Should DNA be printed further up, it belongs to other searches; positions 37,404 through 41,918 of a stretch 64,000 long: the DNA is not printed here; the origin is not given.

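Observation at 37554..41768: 1404-aa surface protein with a perfect ~752-bp tandem duplication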

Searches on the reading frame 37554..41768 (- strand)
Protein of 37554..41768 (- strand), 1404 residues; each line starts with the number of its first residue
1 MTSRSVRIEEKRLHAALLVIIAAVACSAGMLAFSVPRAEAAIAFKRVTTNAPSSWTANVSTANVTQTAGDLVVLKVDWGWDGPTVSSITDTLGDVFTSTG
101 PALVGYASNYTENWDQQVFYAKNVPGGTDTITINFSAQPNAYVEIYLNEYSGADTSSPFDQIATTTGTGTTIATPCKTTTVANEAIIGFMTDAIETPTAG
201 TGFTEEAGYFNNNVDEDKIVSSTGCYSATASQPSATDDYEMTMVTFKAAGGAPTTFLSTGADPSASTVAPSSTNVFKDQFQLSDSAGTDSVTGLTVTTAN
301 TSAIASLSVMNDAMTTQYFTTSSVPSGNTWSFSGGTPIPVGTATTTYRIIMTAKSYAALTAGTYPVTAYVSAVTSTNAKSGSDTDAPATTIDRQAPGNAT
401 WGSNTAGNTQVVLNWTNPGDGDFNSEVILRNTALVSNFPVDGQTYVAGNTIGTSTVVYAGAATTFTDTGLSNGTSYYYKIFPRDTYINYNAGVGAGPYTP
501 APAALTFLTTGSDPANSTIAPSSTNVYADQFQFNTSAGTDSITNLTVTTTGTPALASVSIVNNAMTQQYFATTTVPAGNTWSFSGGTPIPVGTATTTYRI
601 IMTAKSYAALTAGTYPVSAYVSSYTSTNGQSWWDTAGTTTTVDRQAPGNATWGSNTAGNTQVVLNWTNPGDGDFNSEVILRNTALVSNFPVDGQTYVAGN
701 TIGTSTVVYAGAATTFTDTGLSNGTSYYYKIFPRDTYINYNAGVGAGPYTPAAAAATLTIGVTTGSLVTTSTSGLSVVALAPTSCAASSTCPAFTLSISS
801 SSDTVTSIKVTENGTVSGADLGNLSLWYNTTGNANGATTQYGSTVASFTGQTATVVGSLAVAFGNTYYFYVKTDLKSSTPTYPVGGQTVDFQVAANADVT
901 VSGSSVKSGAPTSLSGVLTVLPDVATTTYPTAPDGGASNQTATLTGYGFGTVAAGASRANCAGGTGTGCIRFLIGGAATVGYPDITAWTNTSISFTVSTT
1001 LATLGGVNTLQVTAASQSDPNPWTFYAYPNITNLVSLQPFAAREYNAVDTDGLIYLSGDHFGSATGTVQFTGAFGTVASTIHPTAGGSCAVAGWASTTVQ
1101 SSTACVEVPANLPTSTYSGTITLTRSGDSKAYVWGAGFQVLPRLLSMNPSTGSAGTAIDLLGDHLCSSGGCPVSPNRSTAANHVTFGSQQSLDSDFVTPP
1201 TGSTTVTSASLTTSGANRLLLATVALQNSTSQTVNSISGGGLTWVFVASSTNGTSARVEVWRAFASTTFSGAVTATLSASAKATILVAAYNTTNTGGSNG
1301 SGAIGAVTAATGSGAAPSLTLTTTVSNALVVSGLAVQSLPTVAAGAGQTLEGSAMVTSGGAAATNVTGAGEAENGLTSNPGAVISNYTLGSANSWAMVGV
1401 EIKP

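Call 6: search_protein_families(library=pfam, proteins=[window:37554-41768:-], max_evalue=1)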
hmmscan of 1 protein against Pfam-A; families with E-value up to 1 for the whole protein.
window:37554-41768:- (1404 aa): 1 family
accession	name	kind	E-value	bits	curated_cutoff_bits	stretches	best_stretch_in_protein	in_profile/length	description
PF19561.4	DUF6083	-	0.048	13.9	27.1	0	569-600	46-77/112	Family of unknown function (DUF6083)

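Call 11: search_solved_structures(query=window:37554-41768:-, max_evalue=1)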
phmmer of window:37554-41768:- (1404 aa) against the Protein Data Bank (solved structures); distinct sequences matched with E-value up to 1: 1.
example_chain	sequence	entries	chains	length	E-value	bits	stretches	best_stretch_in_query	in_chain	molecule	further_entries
6a8w_A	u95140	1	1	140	0.86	10.5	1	406-448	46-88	Vacuolar protein sorting-associated protein 64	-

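Call 15: find_homologous_proteins(query=window:37554-41768:-, max_evalue=0.001)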
Query window:37554-41768:- (1404 aa): 172 proteins with E <= 0.001 among 8000 candidates; the best 120 are listed.
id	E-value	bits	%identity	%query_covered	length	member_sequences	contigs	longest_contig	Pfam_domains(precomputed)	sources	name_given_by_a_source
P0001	0.0e+0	2964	100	100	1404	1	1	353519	-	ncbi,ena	-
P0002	0.0e+0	1392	50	35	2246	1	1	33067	PF00041.28,PF10179.16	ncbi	-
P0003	0.0e+0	1235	50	43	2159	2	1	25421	PF00041.28,PF13088.13,PF10179.16,PF16656.12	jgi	jgi:hypothetical protein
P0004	0.0e+0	1095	45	36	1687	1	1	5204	PF00041.28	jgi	jgi:hypothetical protein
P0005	5.9e-259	881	44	35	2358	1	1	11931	PF00041.28,PF10179.16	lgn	-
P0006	1.6e-251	856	43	37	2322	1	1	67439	PF23376.2,PF16323.12,PF10179.16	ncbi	ncbi:MAG: hypothetical protein U0Q11_12620 [Vicinamibacterales bacterium]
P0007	2.4e-250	852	48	35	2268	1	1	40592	-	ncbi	-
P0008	1.9e-244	833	43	40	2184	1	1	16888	PF00041.28,PF10179.16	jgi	jgi:phage-related protein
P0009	3.1e-194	666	47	36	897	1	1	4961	-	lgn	-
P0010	6.0e-184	632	44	35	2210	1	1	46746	-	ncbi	-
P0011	9.2e-181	622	41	46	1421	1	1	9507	PF23376.2,PF00041.28,PF10179.16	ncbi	ncbi:MAG: hypothetical protein ABMA15_11380, partial [Vicinamibacterales bacterium]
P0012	8.7e-175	602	35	37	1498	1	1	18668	-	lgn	-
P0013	3.2e-168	580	42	41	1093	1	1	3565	PF16323.12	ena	-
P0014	3.4e-157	544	41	34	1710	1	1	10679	-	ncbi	-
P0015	2.9e-156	541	41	45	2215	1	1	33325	PF00041.28,PF10179.16,PF16656.12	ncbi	-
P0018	8.0e-123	430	39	41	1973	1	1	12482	PF09699.16,PF03264.20,PF00041.28,PF14522.12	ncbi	-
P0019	4.2e-120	421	40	21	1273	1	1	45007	PF00041.28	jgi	jgi:hypothetical protein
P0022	2.6e-99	352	33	48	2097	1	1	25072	PF01833.31,PF00041.28,PF16656.12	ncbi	-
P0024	1.7e-92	329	44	35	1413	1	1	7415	PF00041.28,PF10179.16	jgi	jgi:hypothetical protein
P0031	6.4e-75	271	57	19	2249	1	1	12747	PF08126.17,PF01364.25,PF00041.28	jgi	-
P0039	1.3e-66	244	46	18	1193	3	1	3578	PF01833.31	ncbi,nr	ncbi:MAG TPA: IPT/TIG domain-containing protein, partial [Nitrospiria bacterium]|nr:IPT/TIG domain-c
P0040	2.6e-66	243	39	13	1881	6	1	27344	PF07646.22,PF07250.18,PF01833.31,PF09118.18,PF01344.32,PF25210.2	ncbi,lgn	-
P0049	7.9e-60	221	34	18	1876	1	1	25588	PF25788.3,PF00041.28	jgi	jgi:Fibronectin type III domain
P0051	4.3e-53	199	38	15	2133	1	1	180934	PF21200.3,PF21245.4,PF13287.13,PF13290.14,PF25788.3,PF16794.12,PF00041.28,PF16656.12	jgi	jgi:hypothetical protein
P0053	2.3e-51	193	38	15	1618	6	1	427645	PF01833.31,PF20144.6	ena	-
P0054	5.4e-51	192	38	15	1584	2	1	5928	PF01833.31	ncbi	ncbi:MAG: IPT/TIG domain-containing protein [Terriglobales bacterium]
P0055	1.3e-49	187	39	13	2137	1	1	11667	PF21200.3,PF13287.13,PF13290.14,PF25788.3,PF16794.12,PF00041.28,PF16656.12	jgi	jgi:hypothetical protein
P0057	8.3e-48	181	30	25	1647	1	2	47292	PF25832.1,PF16323.12,PF00041.28,PF10179.16,PF16656.12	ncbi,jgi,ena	-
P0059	1.4e-44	171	42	17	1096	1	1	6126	PF07250.18,PF01833.31,PF09118.18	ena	-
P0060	6.7e-44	168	42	27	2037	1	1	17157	PF00041.28,PF16656.12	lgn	-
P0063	3.5e-43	166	29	30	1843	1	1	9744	PF13287.13,PF13290.14,PF25788.3,PF00041.28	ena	-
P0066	2.0e-40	157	34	17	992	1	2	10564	-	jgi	jgi:hypothetical protein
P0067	1.4e-39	154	38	13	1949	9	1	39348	PF21200.3,PF21245.4,PF25788.3,PF25833.1,PF16794.12,PF00041.28,PF16656.12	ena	-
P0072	5.9e-39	152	37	15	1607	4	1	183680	PF01833.31,PF20144.6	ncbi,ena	-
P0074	1.6e-38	151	29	18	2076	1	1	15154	PF07646.22,PF13418.13,PF07250.18,PF13964.13,PF09118.18,PF25788.3,PF25833.1,PF01344.32,PF25210.2,PF00041.28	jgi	-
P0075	3.6e-38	149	32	22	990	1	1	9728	PF25788.3,PF25833.1,PF19743.6,PF00041.28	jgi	jgi:YD repeat-containing protein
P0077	4.2e-38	149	32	16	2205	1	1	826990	PF22211.3,PF16655.13,PF25059.2,PF21200.3,PF21245.4,PF01833.31,PF25788.3,PF25833.1,PF16794.12,PF00041.28,PF16656.12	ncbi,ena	-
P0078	6.7e-37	145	39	15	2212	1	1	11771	PF13385.14,PF25788.3,PF25833.1,PF00041.28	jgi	jgi:chitodextrinase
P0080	1.3e-36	144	39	13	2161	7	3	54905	PF21200.3,PF21245.4,PF01833.31,PF25788.3,PF25833.1,PF16794.12,PF00041.28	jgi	jgi:fibronectin type 3 domain-containing protein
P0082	2.2e-36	143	33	19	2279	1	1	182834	PF22073.3,PF15780.12,PF07610.18,PF25788.3,PF22544.3,PF00041.28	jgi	-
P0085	2.2e-35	140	37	15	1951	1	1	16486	PF22211.3,PF21200.3,PF25788.3,PF25833.1,PF16794.12,PF00041.28,PF16656.12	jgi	-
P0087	8.8e-34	135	29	18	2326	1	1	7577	PF26578.1,PF16655.13,PF27455.1,PF13385.14,PF25788.3,PF25833.1,PF16794.12,PF00041.28,PF16656.12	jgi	jgi:chitodextrinase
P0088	4.3e-33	133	33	15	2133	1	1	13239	PF21245.4,PF13287.13,PF25788.3,PF25833.1,PF16794.12,PF00041.28,PF16656.12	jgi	jgi:hypothetical protein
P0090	5.6e-33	132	36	16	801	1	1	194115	PF25788.3,PF00041.28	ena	-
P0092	1.3e-32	131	32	25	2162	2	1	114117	PF19410.6,PF09233.19,PF02368.25,PF00041.28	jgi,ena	-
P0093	4.2e-31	126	31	22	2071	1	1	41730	PF25788.3,PF25833.1,PF00041.28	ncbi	ncbi:MAG: fibronectin type III domain-containing protein [Terriglobia bacterium]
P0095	2.6e-30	123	37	16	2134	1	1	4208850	PF01833.31,PF13287.13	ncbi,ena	-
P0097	1.2e-29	121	30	34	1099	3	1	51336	PF21605.4,PF25059.2,PF05593.20,PF23376.2,PF25788.3,PF16794.12,PF00041.28,PF16656.12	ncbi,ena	-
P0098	1.2e-29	121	36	16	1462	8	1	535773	PF22352.3,PF00801.27,PF07250.18,PF09118.18,PF25788.3,PF00041.28,PF18911.7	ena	-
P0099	2.6e-29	120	32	15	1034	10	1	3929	PF17957.8,PF18370.8,PF00041.28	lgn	-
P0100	4.6e-29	119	32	16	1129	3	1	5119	PF17957.8,PF25788.3,PF18370.8,PF25833.1,PF00041.28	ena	-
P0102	9.7e-29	118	36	15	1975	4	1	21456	PF01833.31,PF13287.13,PF13290.14,PF00041.28,PF20144.6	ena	-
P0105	1.9e-28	117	34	13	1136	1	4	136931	PF17957.8,PF18370.8,PF00041.28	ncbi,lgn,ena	-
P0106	8.0e-28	115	36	15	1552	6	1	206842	PF25059.2,PF21200.3,PF21245.4,PF13287.13,PF13290.14,PF25788.3,PF25833.1,PF16794.12,PF00041.28,PF16656.12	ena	-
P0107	1.3e-27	114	34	16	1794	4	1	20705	PF16655.13,PF07646.22,PF25059.2,PF21200.3,PF23376.2,PF09118.18,PF25788.3,PF24489.2,PF18911.7,PF16656.12,PF22352.3,PF07250.18,PF25833.1,PF00041.28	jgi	jgi:fibronectin type 3 domain-containing protein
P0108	1.8e-27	114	32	20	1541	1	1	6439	PF25059.2,PF21200.3,PF13287.13,PF13290.14,PF25788.3,PF16794.12,PF00041.28,PF16656.12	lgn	-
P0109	2.7e-27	113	35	15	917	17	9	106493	PF25523.2,PF18370.8,PF00041.28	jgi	jgi:chitodextrinase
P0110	7.3e-27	112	31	20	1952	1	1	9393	PF22073.3,PF15780.12,PF13385.14,PF25788.3,PF22544.3,PF00041.28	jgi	jgi:chitodextrinase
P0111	1.2e-26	111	34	15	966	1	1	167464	PF16655.13,PF18657.7,PF25788.3,PF00041.28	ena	-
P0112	1.3e-26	111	37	13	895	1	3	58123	PF00150.25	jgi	jgi:hypothetical protein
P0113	1.5e-26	111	35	15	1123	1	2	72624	PF25523.2,PF25788.3,PF18370.8,PF00041.28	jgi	jgi:chitodextrinase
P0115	5.9e-26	109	37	13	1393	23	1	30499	PF25059.2,PF21200.3,PF25788.3,PF25833.1,PF00041.28,PF16656.12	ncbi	-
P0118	2.0e-25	107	31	16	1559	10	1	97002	PF01833.31,PF25788.3,PF25833.1,PF00041.28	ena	-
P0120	3.0e-25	107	31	16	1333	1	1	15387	PF13418.13,PF07250.18,PF13964.13,PF24681.2,PF13415.13,PF09118.18,PF24981.2,PF25788.3,PF25833.1,PF01344.32,PF00041.28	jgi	jgi:chitodextrinase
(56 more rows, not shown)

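Call 16: list_cluster_members(proteins=[P0001, P0002, P0007, P0010, P0014, P0015])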
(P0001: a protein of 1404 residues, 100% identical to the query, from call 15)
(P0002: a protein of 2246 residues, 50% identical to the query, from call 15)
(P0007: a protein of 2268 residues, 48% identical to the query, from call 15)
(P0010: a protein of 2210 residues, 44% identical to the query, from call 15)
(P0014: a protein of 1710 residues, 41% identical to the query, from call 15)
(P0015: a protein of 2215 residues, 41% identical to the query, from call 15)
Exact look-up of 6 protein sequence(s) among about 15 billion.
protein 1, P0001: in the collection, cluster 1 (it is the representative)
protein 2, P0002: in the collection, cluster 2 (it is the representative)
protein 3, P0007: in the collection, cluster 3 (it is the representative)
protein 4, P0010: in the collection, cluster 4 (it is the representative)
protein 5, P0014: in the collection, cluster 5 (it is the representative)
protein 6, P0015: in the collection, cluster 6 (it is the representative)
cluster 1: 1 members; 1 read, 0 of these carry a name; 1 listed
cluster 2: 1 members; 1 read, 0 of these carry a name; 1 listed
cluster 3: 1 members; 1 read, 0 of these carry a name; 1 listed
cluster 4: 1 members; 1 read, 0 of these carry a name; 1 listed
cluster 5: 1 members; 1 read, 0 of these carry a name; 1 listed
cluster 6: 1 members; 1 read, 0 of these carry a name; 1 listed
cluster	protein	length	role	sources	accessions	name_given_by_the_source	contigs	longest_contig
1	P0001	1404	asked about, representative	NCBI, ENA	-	-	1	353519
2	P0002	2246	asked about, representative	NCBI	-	-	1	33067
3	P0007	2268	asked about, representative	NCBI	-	-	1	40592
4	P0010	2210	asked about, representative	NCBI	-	-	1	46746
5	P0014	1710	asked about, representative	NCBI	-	-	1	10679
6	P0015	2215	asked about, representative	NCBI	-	-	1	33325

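Call 17: find_encoding_contigs(protein=P0001, flank=3000, max_places=3)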
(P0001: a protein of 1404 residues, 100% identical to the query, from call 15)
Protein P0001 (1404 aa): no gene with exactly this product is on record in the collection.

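Call 18: find_encoding_contigs(protein=P0002, flank=10000, max_places=3)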
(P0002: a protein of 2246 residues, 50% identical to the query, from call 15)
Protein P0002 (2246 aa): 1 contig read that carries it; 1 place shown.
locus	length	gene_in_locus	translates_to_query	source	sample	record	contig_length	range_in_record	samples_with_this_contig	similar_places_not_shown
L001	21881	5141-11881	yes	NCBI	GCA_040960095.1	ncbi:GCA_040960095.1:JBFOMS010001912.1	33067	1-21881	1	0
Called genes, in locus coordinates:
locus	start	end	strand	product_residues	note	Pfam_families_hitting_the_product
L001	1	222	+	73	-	?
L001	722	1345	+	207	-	PF01936:NYN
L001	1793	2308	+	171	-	PF04229:GrpB (weak)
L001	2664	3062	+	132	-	-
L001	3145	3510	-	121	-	-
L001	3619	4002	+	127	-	-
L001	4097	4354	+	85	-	-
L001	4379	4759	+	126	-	-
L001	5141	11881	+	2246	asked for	PF00041:fn3 (faint), PF10179:NDNF (faint)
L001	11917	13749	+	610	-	PF00672:HAMP, PF00512:HisKA, PF02518:HATPase_c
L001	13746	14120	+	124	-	PF00072:Response_reg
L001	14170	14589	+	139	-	PF03479:PCC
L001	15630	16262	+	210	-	PF02592:Vut_1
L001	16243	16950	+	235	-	PF01996:F420_ligase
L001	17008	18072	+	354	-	PF06723:MreB_Mbl (faint), PF11104:PilM_2, PF14450:FtsA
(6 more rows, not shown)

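Call 19: find_related_loci(query=window:37554-41768:-, collection=genome_contigs, flank=10000)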
Query window:37554-41768:- (1404 aa) in genome_contigs; peptide patterns used: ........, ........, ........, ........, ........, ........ (x = any residue, [..] = any of these).
47 stretches matched a pattern, but none encodes a relative of the query by tblastn (E <= 1e-3).
